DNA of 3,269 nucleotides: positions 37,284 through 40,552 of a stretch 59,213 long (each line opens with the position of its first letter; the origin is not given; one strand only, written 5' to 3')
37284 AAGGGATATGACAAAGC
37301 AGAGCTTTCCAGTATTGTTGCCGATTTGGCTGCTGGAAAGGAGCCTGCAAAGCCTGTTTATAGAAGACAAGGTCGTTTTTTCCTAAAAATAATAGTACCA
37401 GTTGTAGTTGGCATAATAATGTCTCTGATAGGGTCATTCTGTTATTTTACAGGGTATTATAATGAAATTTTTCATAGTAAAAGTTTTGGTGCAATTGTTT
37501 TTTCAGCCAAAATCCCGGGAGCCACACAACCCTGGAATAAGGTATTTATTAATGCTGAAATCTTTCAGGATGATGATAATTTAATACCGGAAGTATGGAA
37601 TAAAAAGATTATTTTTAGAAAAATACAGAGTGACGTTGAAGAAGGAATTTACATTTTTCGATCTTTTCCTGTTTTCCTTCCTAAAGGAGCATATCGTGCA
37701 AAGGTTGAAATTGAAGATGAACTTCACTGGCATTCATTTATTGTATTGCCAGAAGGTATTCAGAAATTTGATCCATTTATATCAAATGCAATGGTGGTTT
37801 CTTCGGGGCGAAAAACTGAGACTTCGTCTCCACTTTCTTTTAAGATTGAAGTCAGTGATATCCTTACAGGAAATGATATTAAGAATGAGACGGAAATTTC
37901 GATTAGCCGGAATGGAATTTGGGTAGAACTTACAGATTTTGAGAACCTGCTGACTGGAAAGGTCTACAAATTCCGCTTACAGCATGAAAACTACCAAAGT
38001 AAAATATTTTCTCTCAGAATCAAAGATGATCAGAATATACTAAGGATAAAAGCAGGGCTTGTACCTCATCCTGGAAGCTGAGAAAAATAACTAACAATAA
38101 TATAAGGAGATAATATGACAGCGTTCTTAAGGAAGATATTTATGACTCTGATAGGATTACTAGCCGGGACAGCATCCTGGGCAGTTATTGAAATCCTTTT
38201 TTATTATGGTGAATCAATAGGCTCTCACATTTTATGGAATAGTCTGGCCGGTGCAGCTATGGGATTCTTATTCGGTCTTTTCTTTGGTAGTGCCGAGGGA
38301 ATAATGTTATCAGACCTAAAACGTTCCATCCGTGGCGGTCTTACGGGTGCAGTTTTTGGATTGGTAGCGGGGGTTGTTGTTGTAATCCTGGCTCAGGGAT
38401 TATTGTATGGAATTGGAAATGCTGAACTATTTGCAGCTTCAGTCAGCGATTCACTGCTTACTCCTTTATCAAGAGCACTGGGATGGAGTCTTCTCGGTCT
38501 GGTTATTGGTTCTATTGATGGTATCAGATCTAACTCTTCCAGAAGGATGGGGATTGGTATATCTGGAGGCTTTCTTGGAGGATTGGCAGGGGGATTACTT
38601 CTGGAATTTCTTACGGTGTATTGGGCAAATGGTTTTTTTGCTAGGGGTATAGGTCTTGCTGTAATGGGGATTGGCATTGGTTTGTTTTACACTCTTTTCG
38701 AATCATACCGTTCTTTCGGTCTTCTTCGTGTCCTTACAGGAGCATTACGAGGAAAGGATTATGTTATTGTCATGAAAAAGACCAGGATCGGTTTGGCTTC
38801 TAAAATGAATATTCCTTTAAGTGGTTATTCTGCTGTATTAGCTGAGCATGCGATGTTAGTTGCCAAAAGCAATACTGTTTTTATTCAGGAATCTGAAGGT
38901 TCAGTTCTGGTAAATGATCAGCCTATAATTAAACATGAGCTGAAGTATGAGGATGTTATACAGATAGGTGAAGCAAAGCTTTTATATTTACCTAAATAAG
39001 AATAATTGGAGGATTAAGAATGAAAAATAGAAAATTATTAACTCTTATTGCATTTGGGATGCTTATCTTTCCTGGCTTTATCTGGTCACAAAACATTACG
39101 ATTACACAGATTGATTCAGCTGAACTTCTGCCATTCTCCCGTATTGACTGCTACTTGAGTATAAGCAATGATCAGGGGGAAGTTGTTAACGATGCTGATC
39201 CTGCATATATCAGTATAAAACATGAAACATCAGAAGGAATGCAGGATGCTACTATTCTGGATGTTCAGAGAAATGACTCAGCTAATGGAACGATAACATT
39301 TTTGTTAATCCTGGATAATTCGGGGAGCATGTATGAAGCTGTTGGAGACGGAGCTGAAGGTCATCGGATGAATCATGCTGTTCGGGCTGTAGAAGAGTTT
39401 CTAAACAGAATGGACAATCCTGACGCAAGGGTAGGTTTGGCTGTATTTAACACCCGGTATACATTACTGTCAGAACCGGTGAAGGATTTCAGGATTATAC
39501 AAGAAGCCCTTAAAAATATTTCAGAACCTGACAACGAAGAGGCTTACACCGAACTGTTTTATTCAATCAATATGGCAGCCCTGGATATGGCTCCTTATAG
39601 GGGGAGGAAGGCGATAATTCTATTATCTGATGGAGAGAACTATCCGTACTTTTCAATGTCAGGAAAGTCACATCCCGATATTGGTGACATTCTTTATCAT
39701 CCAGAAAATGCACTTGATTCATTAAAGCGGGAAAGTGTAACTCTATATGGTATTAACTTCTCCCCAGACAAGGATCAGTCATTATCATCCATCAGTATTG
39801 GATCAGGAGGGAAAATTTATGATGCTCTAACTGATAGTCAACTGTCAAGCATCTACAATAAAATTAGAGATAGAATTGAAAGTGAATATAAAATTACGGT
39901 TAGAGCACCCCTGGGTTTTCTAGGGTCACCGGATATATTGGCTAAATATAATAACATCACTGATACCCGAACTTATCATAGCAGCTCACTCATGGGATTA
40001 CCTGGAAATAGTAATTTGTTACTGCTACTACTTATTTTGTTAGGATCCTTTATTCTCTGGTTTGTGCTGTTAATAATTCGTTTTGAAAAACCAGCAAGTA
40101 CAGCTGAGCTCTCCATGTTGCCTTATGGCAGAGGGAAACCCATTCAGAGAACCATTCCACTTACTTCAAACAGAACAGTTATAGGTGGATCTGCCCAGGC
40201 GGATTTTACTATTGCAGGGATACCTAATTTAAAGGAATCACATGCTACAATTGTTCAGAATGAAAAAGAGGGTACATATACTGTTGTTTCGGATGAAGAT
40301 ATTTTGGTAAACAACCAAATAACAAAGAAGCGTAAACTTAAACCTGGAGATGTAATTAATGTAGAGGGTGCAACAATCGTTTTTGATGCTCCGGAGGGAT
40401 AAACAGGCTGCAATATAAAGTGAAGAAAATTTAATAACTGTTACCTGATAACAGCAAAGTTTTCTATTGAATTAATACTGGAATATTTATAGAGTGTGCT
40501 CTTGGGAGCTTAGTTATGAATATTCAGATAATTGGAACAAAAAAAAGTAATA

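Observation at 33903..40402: Candidate undescribed module: a 'novel domain-HU' protein divergent from an operon of its stand-alone paralog, a PPP-like phosphatase, a Hanks kinase and two membrane FHA proteins (one with an extracellular vWA)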

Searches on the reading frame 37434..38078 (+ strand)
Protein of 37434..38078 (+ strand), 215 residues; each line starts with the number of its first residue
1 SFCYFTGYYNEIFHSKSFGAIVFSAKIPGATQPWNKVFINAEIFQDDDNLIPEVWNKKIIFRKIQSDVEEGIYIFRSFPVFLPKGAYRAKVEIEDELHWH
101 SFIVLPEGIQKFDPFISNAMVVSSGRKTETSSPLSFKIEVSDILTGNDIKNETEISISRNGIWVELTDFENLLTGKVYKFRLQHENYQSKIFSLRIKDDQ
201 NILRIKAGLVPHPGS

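Call 76: search_protein_families(library=pfam, max_evalue=1, proteins=[window:37434-38078:+])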
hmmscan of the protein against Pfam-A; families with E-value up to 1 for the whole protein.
seq(215 aa): 1 family
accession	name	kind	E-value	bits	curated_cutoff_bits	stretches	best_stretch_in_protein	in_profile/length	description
PF00778.23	DIX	-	0.00019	21.6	22.2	1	153-208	15-71/77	DIX domain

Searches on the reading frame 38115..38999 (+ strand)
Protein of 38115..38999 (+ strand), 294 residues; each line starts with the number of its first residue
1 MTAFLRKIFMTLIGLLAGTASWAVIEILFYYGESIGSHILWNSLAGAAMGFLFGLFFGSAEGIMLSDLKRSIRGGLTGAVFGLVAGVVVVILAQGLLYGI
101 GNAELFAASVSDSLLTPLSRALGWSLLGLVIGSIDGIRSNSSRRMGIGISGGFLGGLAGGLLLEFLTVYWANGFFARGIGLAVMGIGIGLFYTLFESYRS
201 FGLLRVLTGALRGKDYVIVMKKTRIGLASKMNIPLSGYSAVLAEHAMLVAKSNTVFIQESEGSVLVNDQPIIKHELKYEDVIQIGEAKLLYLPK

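Call 3: search_protein_families(library=pfam, proteins=[window:38115-38999:+], max_evalue=0.1)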
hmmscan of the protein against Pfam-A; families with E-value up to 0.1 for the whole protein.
window:38115-38999:+ (294 aa): 2 families
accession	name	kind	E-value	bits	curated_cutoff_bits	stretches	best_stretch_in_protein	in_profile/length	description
PF16697.10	Yop-YscD_cpl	-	3.9e-08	33.9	33.2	1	205-289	1-88/94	Inner membrane component of T3SS, cytoplasmic domain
PF00498.31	FHA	-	7e-06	26.8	20.7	1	223-285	1-67/67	FHA domain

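Call 4: search_protein_families(library=ncbifam, proteins=[window:38115-38999:+], max_evalue=0.1)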
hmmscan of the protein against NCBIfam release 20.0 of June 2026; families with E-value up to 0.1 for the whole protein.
window:38115-38999:+ (294 aa): 1 family
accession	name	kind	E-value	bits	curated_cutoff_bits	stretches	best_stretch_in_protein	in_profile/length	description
TIGR02500.1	type_III_yscD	equivalog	0.027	13.4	86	1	204-262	3-60/413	type III secretion system inner membrane ring subunit SctD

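Call 26: search_protein_families(library=padloc, proteins=[window:38115-38999:+], max_evalue=0.01)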
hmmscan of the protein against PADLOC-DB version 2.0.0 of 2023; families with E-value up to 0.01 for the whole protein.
window:38115-38999:+ (294 aa): 0 families

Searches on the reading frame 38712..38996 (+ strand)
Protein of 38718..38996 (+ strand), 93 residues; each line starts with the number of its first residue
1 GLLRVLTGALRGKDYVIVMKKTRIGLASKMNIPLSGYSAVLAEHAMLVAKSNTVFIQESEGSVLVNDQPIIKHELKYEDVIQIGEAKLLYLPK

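Call 34: search_solved_structures(query=window:38718-38996:+, max_evalue=1, show_alignments=3)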
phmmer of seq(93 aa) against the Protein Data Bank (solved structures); distinct sequences matched with E-value up to 1: 3.
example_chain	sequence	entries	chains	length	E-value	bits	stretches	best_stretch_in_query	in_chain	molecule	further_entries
5gko_A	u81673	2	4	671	0.77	13.3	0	32-73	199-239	Macrolide export ATP-binding/permease protein MacB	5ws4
5yk5_C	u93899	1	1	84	0.9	13.1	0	26-57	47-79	Ragulator complex protein LAMTOR4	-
5yk5_A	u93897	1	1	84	0.98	13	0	26-56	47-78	Ragulator complex protein LAMTOR4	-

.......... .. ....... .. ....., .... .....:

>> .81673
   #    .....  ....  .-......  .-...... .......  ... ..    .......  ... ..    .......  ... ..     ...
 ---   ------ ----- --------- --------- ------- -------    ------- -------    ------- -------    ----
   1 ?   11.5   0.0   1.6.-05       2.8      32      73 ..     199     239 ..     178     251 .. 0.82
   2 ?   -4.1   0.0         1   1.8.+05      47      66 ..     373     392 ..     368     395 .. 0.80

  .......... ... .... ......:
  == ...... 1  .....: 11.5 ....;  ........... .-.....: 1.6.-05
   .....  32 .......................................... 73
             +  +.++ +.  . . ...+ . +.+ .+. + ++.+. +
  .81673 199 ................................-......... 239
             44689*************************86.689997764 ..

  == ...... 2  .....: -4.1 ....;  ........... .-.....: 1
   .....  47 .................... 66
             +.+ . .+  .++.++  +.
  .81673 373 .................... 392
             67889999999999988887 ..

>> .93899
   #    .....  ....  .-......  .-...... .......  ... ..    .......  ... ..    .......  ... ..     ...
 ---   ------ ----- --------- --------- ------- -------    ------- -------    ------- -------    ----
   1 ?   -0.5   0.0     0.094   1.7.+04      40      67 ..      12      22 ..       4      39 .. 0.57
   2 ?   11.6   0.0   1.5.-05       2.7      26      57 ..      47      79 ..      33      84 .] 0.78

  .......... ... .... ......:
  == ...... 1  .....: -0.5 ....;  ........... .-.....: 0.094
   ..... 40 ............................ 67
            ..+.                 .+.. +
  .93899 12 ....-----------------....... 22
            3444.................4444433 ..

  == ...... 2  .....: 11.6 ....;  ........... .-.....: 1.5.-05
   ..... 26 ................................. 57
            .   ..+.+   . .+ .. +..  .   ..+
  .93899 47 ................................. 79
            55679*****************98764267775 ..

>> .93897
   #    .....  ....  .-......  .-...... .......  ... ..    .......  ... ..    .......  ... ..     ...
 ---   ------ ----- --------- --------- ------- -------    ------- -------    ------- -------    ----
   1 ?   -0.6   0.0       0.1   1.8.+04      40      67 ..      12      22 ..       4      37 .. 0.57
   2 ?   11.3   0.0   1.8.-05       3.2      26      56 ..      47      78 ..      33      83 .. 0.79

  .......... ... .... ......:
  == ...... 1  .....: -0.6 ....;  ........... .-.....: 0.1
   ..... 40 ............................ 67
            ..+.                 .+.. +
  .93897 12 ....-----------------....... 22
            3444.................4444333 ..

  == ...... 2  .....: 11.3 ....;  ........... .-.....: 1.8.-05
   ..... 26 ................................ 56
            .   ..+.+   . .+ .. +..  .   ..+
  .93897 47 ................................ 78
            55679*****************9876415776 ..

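Call 54: search_solved_structures(query=A3, max_evalue=1, show_alignments=3)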
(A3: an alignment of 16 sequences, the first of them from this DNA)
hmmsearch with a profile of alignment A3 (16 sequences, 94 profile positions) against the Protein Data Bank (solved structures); distinct sequences matched with E-value up to 1: 27.
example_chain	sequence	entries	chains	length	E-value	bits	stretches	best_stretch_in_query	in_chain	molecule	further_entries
6i2q_B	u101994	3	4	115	6.5e-10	42.5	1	3-92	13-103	Glycogen accumulation regulator GarA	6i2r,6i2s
8p5r_G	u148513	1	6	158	1.1e-09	41.7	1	3-92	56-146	Glycogen accumulation regulator GarA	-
2kkl_A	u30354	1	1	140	1.2e-09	41.6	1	3-92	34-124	Uncharacterized protein Mb1858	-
2kfu_A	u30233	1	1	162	1.7e-09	41.1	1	3-92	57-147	Rv1827 pThr 22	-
6i2p_D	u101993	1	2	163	1.7e-09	41.1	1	3-92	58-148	Glycogen accumulation regulator GarA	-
7rj3_A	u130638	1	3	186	2.3e-09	40.7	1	3-92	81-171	Glycogen accumulation regulator GarA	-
2kb3_A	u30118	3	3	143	8.8e-09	38.9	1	3-92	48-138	Oxoglutarate dehydrogenase inhibitor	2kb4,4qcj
8p5x_G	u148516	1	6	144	9e-09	38.8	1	3-92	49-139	Oxoglutarate dehydrogenase inhibitor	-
3gqs_A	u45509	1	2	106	2.6e-08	37.3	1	4-91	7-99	Adenylate cyclase-like protein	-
3po8_A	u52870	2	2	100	2.6e-06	30.9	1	13-91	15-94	Putative uncharacterized protein TB39.8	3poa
2lc1_A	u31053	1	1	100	2.7e-06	30.9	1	13-91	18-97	Putative uncharacterized protein TB39.8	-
2fez_A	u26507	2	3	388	1e-05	29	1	12-92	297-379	Probable regulatory protein embR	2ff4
3oun_A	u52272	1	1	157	1.4e-05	28.6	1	13-90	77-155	Putative uncharacterized protein TB39.8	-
6hc1_A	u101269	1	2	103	2.3e-05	27.9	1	6-92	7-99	GGDEF domain protein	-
6hc0_B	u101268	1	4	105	2.5e-05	27.8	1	6-92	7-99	GGDEF domain protein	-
5a8i_A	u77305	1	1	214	0.67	13.6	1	23-87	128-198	ARNA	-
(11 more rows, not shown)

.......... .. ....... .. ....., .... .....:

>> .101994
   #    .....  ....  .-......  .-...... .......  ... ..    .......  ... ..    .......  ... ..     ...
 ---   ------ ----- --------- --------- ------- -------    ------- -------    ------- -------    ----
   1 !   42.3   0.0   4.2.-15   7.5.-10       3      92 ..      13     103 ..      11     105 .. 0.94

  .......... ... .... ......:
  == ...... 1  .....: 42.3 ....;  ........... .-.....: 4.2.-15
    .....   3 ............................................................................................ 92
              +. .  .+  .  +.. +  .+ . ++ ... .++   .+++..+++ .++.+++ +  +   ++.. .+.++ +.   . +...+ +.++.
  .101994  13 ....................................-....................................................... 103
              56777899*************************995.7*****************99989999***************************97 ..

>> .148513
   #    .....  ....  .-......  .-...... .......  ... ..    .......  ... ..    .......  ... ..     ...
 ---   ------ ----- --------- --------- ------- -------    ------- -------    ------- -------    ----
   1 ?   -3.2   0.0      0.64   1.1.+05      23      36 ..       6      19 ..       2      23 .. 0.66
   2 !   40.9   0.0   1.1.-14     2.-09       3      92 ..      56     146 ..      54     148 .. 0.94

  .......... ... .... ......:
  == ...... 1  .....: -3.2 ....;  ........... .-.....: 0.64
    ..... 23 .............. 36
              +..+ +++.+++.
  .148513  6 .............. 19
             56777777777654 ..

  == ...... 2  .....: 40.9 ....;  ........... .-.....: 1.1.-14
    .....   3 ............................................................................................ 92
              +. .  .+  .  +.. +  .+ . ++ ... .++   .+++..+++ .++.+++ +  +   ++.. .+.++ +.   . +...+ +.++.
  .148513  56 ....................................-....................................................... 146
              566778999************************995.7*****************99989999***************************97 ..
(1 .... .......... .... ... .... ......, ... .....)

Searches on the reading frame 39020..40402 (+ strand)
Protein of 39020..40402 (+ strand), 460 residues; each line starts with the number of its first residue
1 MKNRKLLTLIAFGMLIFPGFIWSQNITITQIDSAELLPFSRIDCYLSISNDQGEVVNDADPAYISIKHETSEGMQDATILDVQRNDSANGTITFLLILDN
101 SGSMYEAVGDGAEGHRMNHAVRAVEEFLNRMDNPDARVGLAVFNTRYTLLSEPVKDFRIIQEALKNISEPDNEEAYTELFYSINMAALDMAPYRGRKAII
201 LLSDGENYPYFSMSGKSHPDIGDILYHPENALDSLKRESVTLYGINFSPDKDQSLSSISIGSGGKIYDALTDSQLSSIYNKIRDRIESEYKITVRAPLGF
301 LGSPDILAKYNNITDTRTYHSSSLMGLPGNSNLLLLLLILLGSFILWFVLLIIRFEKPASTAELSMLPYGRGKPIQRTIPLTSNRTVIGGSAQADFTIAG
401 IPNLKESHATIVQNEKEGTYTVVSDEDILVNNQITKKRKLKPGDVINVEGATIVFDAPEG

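Call 3: search_protein_families(library=pfam, proteins=[window:39020-40402:+], max_evalue=0.1)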
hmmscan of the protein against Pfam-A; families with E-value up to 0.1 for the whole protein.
window:39020-40402:+ (460 aa): 5 families
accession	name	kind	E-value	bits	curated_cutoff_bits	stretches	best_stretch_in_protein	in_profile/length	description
PF13519.12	VWA_2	-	5.6e-12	46.7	27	1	95-206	2-107/107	von Willebrand factor type A domain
PF00092.34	VWA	-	5.1e-11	43.5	23.8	1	96-279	4-172/174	von Willebrand factor type A domain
PF16697.10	Yop-YscD_cpl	-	0.0024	18.5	33.2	1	377-448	10-83/94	Inner membrane component of T3SS, cytoplasmic domain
PF13275.11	S4_2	-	0.012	15.9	24.6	1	422-453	29-62/65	S4 domain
PF16784.11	HNHc_6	-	0.049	13.6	26.6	1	103-161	140-198/204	Putative HNHc nuclease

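Call 4: search_protein_families(library=ncbifam, proteins=[window:39020-40402:+], max_evalue=0.1)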
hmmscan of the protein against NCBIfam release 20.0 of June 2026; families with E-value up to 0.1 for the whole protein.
window:39020-40402:+ (460 aa): 3 families
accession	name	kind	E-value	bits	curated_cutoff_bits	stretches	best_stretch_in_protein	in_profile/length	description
TIGR03436.1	acidobact_VWFA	subfamily_domain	6.4e-06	25.9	81.25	1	114-261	80-259/324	VWA domain-containing protein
NF010238.0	PRK13685.1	subfamily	7.6e-06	25.2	432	1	93-173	98-174/335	hypothetical protein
NF047508.1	VWA_BatA_Lepto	exception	6.1e-05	22.2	380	1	92-286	89-272/315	VWA domain-containing protein BatA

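Call 26: search_protein_families(library=padloc, proteins=[window:39020-40402:+], max_evalue=0.01)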
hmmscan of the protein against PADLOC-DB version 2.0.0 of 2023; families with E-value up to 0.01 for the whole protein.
window:39020-40402:+ (460 aa): 0 families

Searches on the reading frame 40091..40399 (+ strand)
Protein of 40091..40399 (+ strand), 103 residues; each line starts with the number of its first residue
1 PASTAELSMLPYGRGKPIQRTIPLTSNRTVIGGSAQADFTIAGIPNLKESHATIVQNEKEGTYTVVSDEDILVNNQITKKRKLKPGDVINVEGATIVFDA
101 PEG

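Call 35: search_solved_structures(query=window:40091-40399:+, max_evalue=1, show_alignments=3)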
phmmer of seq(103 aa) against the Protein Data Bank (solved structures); distinct sequences matched with E-value up to 1: 0.

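Call 101: search_solved_structures(query=A5, max_evalue=1, show_alignments=2)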
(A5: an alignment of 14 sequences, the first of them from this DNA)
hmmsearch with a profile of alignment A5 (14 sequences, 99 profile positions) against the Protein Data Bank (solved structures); distinct sequences matched with E-value up to 1: 25.
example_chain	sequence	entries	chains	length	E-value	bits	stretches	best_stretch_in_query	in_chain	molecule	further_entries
3po8_A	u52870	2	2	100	6.1e-07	32.7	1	11-92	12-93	Putative uncharacterized protein TB39.8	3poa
2lc1_A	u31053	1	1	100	6.6e-07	32.6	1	11-92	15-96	Putative uncharacterized protein TB39.8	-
3oun_A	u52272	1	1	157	2.9e-06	30.5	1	11-92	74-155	Putative uncharacterized protein TB39.8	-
1lgq_A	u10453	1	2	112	0.00049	23.3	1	10-85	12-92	cell cycle checkpoint protein CHFR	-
1lgp_A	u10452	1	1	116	0.00054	23.2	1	10-85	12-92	cell cycle checkpoint protein CHFR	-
6cah_A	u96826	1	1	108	0.017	18.4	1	21-96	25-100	ABC transporter ATP-binding/permease protein Rv1747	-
9h4t_A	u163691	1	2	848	0.019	18.2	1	52-88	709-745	Trimethylamine-N-oxide reductase 1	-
2kkl_A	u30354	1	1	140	0.045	17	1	4-94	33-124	Uncharacterized protein Mb1858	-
7u10_A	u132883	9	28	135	0.046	17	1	13-70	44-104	Transmembrane protein 106B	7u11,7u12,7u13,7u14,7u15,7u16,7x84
6i2p_D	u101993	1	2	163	0.088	16.1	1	8-93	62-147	Glycogen accumulation regulator GarA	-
2kfu_A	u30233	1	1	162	0.092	16.1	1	8-93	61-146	Rv1827 pThr 22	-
7rj3_A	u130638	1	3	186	0.097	16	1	8-93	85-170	Glycogen accumulation regulator GarA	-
8b7d_A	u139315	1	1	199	0.097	16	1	13-70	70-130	Transmembrane protein 106B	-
2kb3_A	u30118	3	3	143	0.12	15.7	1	7-94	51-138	Oxoglutarate dehydrogenase inhibitor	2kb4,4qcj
8p5x_G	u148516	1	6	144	0.12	15.7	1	7-94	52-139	Oxoglutarate dehydrogenase inhibitor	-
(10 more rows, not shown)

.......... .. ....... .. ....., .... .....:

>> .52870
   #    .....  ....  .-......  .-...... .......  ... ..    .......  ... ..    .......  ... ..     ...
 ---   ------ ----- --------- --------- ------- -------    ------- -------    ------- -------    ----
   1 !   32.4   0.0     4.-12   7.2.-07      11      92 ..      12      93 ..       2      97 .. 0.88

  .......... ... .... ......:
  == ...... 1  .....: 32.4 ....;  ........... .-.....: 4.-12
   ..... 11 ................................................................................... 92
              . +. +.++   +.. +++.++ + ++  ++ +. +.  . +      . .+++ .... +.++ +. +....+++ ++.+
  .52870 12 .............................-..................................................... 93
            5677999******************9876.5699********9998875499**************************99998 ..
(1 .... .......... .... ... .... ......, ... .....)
